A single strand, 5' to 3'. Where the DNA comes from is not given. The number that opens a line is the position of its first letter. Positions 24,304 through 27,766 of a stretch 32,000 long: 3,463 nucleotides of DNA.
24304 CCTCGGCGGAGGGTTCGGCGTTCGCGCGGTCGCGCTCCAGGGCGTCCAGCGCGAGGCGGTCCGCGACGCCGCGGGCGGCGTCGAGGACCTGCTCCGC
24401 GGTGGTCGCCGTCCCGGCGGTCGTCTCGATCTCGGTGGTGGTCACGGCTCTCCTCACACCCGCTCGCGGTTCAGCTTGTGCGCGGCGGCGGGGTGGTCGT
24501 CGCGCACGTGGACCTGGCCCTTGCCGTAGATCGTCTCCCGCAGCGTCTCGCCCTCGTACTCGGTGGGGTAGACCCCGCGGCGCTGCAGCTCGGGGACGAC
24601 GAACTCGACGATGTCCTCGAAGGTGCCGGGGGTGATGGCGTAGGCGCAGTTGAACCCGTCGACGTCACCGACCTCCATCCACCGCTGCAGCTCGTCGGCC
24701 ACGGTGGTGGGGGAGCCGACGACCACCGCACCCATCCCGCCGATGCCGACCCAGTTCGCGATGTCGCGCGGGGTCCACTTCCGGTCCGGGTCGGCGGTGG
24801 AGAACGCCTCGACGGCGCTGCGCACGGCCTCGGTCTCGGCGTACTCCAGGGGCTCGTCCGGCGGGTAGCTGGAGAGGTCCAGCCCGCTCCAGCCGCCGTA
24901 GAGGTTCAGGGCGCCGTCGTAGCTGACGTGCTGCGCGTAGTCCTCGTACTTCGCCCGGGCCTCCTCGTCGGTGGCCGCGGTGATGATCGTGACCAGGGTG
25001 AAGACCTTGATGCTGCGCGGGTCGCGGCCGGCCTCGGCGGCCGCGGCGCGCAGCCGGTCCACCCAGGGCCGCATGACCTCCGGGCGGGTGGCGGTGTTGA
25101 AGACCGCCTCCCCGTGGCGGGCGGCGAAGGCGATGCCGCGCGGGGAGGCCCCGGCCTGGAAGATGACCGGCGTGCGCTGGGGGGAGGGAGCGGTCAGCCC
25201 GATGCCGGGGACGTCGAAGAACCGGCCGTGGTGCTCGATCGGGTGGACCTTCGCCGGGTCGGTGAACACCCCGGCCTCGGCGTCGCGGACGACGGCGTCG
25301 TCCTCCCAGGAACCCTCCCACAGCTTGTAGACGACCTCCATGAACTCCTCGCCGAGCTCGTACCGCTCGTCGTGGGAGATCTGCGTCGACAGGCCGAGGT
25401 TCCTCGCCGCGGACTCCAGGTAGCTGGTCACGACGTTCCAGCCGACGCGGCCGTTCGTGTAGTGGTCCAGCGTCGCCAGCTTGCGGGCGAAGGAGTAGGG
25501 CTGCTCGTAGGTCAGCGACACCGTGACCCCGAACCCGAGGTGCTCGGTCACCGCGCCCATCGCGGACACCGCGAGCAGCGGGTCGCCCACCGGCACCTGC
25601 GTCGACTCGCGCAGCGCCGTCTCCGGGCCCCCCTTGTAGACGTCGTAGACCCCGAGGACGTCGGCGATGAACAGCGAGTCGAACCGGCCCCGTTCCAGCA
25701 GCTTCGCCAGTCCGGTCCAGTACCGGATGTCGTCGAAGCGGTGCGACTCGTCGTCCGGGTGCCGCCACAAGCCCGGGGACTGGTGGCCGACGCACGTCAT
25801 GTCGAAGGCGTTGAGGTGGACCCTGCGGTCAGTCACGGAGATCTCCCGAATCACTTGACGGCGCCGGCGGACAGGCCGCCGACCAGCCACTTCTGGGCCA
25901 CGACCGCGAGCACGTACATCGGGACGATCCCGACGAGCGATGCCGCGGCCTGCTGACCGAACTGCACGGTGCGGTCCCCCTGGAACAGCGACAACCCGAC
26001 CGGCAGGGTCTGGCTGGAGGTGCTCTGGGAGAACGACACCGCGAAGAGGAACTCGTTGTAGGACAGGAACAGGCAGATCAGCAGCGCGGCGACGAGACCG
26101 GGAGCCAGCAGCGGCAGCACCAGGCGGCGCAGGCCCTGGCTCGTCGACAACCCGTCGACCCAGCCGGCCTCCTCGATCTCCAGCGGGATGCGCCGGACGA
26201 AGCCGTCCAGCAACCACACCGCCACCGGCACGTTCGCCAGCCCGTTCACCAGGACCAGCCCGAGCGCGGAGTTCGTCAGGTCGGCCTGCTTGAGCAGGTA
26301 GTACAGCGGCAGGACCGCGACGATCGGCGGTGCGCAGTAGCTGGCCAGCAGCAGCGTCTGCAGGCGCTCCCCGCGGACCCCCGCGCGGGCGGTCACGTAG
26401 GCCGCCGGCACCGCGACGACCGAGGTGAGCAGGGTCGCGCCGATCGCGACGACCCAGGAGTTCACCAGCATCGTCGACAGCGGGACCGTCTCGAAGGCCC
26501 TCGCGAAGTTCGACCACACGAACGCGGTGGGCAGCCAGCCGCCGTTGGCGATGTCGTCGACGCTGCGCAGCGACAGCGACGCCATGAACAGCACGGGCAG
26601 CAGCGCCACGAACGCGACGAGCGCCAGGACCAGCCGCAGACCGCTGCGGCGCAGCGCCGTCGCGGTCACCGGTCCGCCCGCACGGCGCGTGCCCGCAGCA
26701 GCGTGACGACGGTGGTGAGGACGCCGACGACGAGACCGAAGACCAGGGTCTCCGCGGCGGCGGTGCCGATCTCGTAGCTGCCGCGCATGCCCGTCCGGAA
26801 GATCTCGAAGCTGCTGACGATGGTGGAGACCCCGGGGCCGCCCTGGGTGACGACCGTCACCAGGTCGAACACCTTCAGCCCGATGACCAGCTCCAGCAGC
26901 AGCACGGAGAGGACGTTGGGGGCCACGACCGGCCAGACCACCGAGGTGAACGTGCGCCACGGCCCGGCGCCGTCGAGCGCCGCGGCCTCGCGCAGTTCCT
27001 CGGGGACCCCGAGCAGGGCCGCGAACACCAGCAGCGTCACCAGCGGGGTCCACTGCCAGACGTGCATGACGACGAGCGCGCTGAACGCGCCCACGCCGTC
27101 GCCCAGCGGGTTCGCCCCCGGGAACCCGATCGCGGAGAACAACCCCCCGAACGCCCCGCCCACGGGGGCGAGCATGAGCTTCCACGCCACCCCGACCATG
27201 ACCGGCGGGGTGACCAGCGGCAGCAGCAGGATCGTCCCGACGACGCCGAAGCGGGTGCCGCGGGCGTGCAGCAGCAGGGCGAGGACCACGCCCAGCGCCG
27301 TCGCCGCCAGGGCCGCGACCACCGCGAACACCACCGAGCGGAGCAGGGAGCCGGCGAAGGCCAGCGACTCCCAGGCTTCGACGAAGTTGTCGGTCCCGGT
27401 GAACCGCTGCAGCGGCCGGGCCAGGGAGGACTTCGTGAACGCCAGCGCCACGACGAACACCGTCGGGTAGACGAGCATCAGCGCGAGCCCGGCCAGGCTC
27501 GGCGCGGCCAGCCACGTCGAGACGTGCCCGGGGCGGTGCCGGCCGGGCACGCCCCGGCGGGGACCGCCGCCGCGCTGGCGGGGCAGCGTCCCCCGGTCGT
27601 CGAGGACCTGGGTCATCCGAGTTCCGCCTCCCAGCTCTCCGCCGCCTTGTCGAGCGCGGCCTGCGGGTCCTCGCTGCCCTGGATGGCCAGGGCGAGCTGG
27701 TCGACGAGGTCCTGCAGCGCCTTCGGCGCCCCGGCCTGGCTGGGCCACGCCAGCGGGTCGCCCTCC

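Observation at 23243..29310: SAM-riboswitch-gated sugar-type ABC importer plus a DszA-like/DszC-like flavin monooxygenase pair: candidate undescribed thioether or organosulfur salvage operon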

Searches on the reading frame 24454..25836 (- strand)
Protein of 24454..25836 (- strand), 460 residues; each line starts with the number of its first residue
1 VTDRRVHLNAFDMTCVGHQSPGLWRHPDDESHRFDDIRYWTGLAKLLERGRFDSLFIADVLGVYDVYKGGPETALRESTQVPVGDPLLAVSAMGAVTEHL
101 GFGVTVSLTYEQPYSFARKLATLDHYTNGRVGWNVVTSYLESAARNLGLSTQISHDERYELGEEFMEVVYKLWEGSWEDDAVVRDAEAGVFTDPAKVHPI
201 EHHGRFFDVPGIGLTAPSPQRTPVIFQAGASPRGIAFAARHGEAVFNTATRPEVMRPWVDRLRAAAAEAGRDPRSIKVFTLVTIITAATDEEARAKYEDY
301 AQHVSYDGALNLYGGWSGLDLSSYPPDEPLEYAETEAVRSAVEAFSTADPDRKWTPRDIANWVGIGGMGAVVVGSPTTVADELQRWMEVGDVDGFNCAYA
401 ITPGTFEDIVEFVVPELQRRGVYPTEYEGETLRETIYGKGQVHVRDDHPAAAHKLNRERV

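Call 4: search_protein_families(library=pfam, proteins=[window:24454-25836:-])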
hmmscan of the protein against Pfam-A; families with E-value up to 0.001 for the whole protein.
window:24454-25836:- (460 aa): 1 family
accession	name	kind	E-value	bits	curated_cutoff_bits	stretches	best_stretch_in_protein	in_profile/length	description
PF00296.26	Bac_luciferase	-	5.9e-49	167.6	27.9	1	29-390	19-311/314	Luciferase-like monooxygenase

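Call 5: search_protein_families(library=ncbifam, proteins=[window:24454-25836:-])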
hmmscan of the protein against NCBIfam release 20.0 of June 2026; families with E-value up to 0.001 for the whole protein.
window:24454-25836:- (460 aa): 16 families
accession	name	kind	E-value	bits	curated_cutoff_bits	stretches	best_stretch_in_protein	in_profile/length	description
TIGR03860.1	FMN_nitrolo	subfamily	1.1e-172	574.7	279.7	1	8-434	1-421/422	NtaA/DmoA family FMN-dependent monooxygenase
TIGR03619.1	F420_Rv2161c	subfamily_domain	1.1e-23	84.2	166.9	2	43-175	3-132/247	TIGR03619 family F420-dependent LLM class oxidoreductase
NF001939.1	PRK00719.1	subfamily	6.3e-21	74.6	510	1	84-305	53-248/373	alkanesulfonate monooxygenase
TIGR03565.1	alk_sulf_monoox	equivalog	3.2e-20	72.5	518.2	1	83-306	52-249/346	FMNH2-dependent alkanesulfonate monooxygenase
TIGR04021.1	LLM_DMSO2_sfnG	equivalog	6.2e-19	68.6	382.95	1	91-302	68-254/350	dimethylsulfone monooxygenase SfnG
TIGR03612.1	RutA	equivalog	1.2e-17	64.5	498.3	2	203-305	163-264/355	pyrimidine utilization protein A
TIGR03560.1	F420_Rv1855c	subfamily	2.1e-11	44.1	231.4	1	80-175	46-141/227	TIGR03560 family F420-dependent LLM class oxidoreductase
TIGR03857.1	F420_MSMEG_2249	hypoth_equivalog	1.1e-09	38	218.4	1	211-317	140-251/329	TIGR03857 family LLM class F420-dependent oxidoreductase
TIGR03858.1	LLM_2I7G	subfamily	3.4e-08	32.8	462.25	0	332-409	243-321/337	Atu2307/SP_0267 family LLM class monooxygenase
NF002619.0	PRK02271.1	equivalog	1.9e-06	27.4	276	1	89-295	45-224/329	5,10-methylenetetrahydromethanopterin reductase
TIGR04024.1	F420_NP1902A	hypoth_equivalog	4e-06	25.8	345.4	1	92-297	19-226/330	TIGR04024 family LLM class F420-dependent oxidoreductase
TIGR03571.1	lucif_BA3436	subfamily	3.9e-05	23.1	303.9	0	32-131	25-115/304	TIGR03571 family LLM class oxidoreductase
TIGR03558.1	oxido_grp_1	subfamily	6.8e-05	22.2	166.95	0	211-301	148-239/325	MsnO8 family LLM class oxidoreductase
TIGR03621.1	F420_MSMEG_2516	subfamily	0.00015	21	213.15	1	86-286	42-223/295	TIGR03621 family F420-dependent LLM class oxidoreductase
TIGR04020.1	seco_metab_LLM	subfamily_domain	0.00038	19.7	244.45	0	85-177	52-141/341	MupA/Atu3671 family FMN-dependent luciferase-like monooxygenase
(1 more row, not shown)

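Call 15: search_solved_structures(query=window:24454-25836:-, max_evalue=1e-10)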
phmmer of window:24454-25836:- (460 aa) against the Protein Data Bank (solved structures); distinct sequences matched with E-value up to 1e-10: 16.
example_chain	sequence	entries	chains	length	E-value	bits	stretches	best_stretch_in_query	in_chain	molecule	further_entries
6ak1_A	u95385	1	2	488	3.3e-172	576.7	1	4-453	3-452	Dimethyl-sulfide monooxygenase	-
3b9n_A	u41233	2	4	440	4.2e-146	490.6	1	4-454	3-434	Alkane monooxygenase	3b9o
6lr1_A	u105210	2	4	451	2.6e-105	356.1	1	7-453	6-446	Hexachlorobenzene oxidative dehalogenase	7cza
5w48_A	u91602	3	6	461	6.8e-98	331.7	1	6-454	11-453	Riboflavin Lyase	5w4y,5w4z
5tlc_A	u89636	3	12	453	6.9e-84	285.5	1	3-436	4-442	Dibenzothiophene desulfurization enzyme A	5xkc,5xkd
1tvl_A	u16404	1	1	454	2e-74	254.3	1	18-436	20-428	protein YTNJ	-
6ask_A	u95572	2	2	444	2.1e-74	254.2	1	18-436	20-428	Putative monooxygenase MoxC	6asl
1yw1_A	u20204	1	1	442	2.2e-74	254.2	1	19-436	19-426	PROTEIN YTNJ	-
3sdo_A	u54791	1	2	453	4.7e-66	226.7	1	20-436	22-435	Nitrilotriacetate monooxygenase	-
7e36_B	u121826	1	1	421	8.9e-64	219.2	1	22-436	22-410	FMN-dependent oxidoreductase (Nitrilotriacetate monooxygenase family)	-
5dqp_A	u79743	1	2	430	5.2e-44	154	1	20-436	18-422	EDTA monooxygenase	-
7e36_A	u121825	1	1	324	4e-27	98.3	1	90-266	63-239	Alkanesulfonate monooxygenase SsuD/methylene tetrahydromethanopterin reductase-like flavin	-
8t0u_A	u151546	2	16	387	7.4e-13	51.3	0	111-303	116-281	FMNH(2)-dependent dimethylsulfone monooxygenase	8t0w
6sgg_AAA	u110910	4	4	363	2e-12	49.9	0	204-302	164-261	Pyrimidine monooxygenase RutA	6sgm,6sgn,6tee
6sgl_AAA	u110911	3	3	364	2e-12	49.9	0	204-302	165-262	Pyrimidine monooxygenase RutA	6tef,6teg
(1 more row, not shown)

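Call 54: search_solved_structures(query=window:24454-25836:-, max_evalue=1e-100, show_alignments=2)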
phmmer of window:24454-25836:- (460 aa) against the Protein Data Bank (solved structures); distinct sequences matched with E-value up to 1e-100: 3.
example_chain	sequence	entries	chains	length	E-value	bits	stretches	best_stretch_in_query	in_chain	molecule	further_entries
6ak1_A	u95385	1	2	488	3.3e-172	576.7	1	4-453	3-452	Dimethyl-sulfide monooxygenase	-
3b9n_A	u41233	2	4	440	4.2e-146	490.6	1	4-454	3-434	Alkane monooxygenase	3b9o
6lr1_A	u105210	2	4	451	2.6e-105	356.1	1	7-453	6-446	Hexachlorobenzene oxidative dehalogenase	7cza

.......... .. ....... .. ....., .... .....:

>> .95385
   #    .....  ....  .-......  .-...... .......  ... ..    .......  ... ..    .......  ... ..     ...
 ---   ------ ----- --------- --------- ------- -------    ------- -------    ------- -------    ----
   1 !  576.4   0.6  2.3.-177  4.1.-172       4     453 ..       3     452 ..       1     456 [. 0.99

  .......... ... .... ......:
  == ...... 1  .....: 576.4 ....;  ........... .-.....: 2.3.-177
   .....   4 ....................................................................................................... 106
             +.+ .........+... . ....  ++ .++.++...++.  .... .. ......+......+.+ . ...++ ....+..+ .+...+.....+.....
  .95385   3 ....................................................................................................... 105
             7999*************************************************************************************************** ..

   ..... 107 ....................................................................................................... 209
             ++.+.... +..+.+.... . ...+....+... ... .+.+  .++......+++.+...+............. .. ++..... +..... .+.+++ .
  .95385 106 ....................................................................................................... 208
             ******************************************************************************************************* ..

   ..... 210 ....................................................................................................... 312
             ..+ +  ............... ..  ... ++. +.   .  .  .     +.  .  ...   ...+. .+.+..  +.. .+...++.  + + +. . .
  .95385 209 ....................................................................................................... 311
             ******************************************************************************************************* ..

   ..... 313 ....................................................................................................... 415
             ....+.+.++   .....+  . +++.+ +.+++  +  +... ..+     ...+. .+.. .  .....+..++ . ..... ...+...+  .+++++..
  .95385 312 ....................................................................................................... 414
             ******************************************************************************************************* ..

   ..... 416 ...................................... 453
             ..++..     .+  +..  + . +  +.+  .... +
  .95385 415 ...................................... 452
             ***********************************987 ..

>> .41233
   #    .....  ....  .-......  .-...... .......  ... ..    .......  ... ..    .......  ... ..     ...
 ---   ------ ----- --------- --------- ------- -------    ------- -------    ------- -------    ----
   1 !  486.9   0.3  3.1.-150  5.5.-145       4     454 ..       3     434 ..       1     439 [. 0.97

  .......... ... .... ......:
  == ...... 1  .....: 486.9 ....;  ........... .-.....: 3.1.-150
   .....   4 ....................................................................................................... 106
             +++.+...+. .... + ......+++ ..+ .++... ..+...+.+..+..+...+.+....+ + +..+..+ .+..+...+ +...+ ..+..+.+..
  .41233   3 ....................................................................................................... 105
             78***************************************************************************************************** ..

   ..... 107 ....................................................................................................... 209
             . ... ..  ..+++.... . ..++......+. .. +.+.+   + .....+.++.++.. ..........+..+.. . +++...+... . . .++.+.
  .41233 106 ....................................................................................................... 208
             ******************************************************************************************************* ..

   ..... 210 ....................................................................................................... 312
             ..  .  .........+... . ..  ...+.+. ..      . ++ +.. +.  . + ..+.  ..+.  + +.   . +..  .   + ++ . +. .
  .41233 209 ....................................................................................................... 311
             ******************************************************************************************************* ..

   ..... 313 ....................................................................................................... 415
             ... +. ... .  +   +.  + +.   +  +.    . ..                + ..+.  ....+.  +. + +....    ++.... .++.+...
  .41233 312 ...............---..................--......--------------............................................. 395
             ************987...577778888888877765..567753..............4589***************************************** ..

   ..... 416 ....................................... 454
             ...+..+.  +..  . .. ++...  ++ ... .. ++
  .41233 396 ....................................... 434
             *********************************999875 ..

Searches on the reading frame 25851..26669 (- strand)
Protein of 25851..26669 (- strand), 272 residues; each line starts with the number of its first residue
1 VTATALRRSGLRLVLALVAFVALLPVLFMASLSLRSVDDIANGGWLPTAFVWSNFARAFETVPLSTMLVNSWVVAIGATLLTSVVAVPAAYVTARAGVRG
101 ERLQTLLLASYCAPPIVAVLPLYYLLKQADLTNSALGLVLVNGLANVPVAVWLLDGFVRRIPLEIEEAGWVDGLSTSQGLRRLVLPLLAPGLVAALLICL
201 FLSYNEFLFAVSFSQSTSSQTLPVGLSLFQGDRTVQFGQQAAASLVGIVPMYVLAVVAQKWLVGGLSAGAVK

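Call 4: search_protein_families(library=pfam, proteins=[window:25851-26669:-])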
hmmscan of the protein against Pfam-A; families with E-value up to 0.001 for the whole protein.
window:25851-26669:- (272 aa): 1 family
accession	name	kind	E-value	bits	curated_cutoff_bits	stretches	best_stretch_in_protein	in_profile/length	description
PF00528.27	BPD_transp_1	-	1.2e-09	38.6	26.4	1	87-258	2-171/184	Binding-protein-dependent transport system inner membrane component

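Call 5: search_protein_families(library=ncbifam, proteins=[window:25851-26669:-])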
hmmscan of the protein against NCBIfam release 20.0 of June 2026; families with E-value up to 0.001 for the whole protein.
window:25851-26669:- (272 aa): 14 families
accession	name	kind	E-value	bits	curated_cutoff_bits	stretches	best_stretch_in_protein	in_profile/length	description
NF040932.1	ABC_arch_GlcU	equivalog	1.4e-23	84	340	1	12-267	6-265/272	glucose ABC transporter permease GlcU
NF008231.0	PRK10998.1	equivalog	1.9e-22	80.2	261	1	16-272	19-295/296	maltose ABC transporter permease MalG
NF008210.0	PRK10973.1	equivalog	4.9e-15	55.9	297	1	48-267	51-277/281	sn-glycerol-3-phosphate ABC transporter permease UgpE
TIGR01581.1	Mo_ABC_porter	hypoth_equivalog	1.5e-12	47.5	210.3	1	51-236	6-204/225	ABC transporter permease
NF007044.0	PRK09497.1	equivalog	8.2e-07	28.8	348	1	6-132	7-130/285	spermidine/putrescine ABC transporter permease PotB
TIGR02141.1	modB_ABC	equivalog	1.1e-06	28.4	182.6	1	73-258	5-201/208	molybdate ABC transporter permease subunit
NF011624.0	PRK15050.1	equivalog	4.1e-06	26.1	247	1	161-240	187-262/297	2-aminoethylphosphonate ABC transporter permease subunit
TIGR03255.1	PhnV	equivalog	3.3e-05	23.7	358.7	1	12-226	13-231/270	2-aminoethylphosphonate ABC transport system, membrane component PhnV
NF043073.1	MMSYN1_0195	equivalog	3.4e-05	22.2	1250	1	16-209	11-201/1021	spermidine/putrescine ABC transporter permease/substrate-binding protein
NF008232.0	PRK10999.1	equivalog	4.8e-05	22.3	392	1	138-209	378-449/520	maltose ABC transporter permease MalF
TIGR03262.1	PhnU2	equivalog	0.00012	20.8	593.25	0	13-147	9-136/546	putative 2-aminoethylphosphonate ABC transporter permease subunit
NF007047.0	PRK09500.1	equivalog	0.00027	20.6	326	1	22-225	18-217/257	spermidine/putrescine ABC transporter permease PotC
NF008208.0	PRK10971.1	equivalog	0.00035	20.1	415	1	71-249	82-252/277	sulfate/thiosulfate ABC transporter permease CysT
TIGR00969.1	3a0106s02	subfamily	0.00046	19.7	240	0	55-254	50-263/272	sulfate ABC transporter permease subunit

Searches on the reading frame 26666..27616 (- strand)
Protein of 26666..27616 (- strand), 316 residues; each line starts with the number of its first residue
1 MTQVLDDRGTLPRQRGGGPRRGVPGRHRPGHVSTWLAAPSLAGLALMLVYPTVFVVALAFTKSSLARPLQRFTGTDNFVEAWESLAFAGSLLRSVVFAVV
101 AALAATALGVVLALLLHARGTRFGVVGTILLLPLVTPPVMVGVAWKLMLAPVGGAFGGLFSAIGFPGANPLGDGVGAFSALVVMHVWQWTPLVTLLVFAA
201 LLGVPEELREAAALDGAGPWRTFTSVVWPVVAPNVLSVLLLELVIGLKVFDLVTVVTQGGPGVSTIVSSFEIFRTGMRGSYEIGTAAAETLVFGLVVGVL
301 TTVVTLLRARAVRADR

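Call 4: search_protein_families(library=pfam, proteins=[window:26666-27616:-])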
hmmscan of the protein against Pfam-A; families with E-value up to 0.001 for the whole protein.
window:26666-27616:- (316 aa): 1 family
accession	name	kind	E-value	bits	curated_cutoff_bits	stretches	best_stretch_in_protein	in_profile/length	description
PF00528.27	BPD_transp_1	-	1.5e-12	48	26.4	1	106-308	2-175/184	Binding-protein-dependent transport system inner membrane component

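Call 5: search_protein_families(library=ncbifam, proteins=[window:26666-27616:-])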
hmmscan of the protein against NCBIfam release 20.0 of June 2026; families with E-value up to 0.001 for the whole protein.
window:26666-27616:- (316 aa): 24 families
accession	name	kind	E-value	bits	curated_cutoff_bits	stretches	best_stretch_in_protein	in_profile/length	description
NF007852.0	PRK10561.1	equivalog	1.3e-25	90.8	335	1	36-304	17-284/295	sn-glycerol-3-phosphate ABC transporter permease UgpA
NF040931.1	ABC_arch_GlcT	equivalog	1.7e-25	90.3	360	1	38-292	3-257/278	glucose ABC transporter permease GlcT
NF008232.0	PRK10999.1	equivalog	3.4e-13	49.2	392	1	74-303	266-500/520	maltose ABC transporter permease MalF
NF011624.0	PRK15050.1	equivalog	1.7e-12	47.1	247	1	33-256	24-239/297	2-aminoethylphosphonate ABC transporter permease subunit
TIGR02141.1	modB_ABC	equivalog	4.1e-11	42.9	182.6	1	94-300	3-201/208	molybdate ABC transporter permease subunit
NF040932.1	ABC_arch_GlcU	equivalog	3.5e-10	40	340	1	180-281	135-235/272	glucose ABC transporter permease GlcU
NF007889.0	PRK10592.1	equivalog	1.1e-09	38.3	476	1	47-312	22-268/281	putrescine ABC transporter permease PotI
NF007047.0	PRK09500.1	equivalog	1.9e-09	37.5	326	1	178-305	128-252/257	spermidine/putrescine ABC transporter permease PotC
TIGR01581.1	Mo_ABC_porter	hypoth_equivalog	2.7e-09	36.8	210.3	1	75-293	7-217/225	ABC transporter permease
TIGR03262.1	PhnU2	equivalog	5.3e-09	35.3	593.25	1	41-275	11-225/546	putative 2-aminoethylphosphonate ABC transporter permease subunit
NF043074.1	MMSYN1_0196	equivalog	1.2e-08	34.6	350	1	36-308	13-263/277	spermidine/putrescine ABC transporter permease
TIGR00969.1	3a0106s02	subfamily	3e-07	30.2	240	1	34-297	17-262/272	sulfate ABC transporter permease subunit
NF007044.0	PRK09497.1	equivalog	4.4e-07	29.6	348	1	41-261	16-231/285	spermidine/putrescine ABC transporter permease PotB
TIGR03226.1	PhnU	equivalog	5.6e-07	29.3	283.45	1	43-266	52-265/311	2-aminoethylphosphonate ABC transporter permease subunit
NF006939.0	PRK09421.1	equivalog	1.3e-06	28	262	1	91-248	12-163/230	molybdate ABC transporter permease subunit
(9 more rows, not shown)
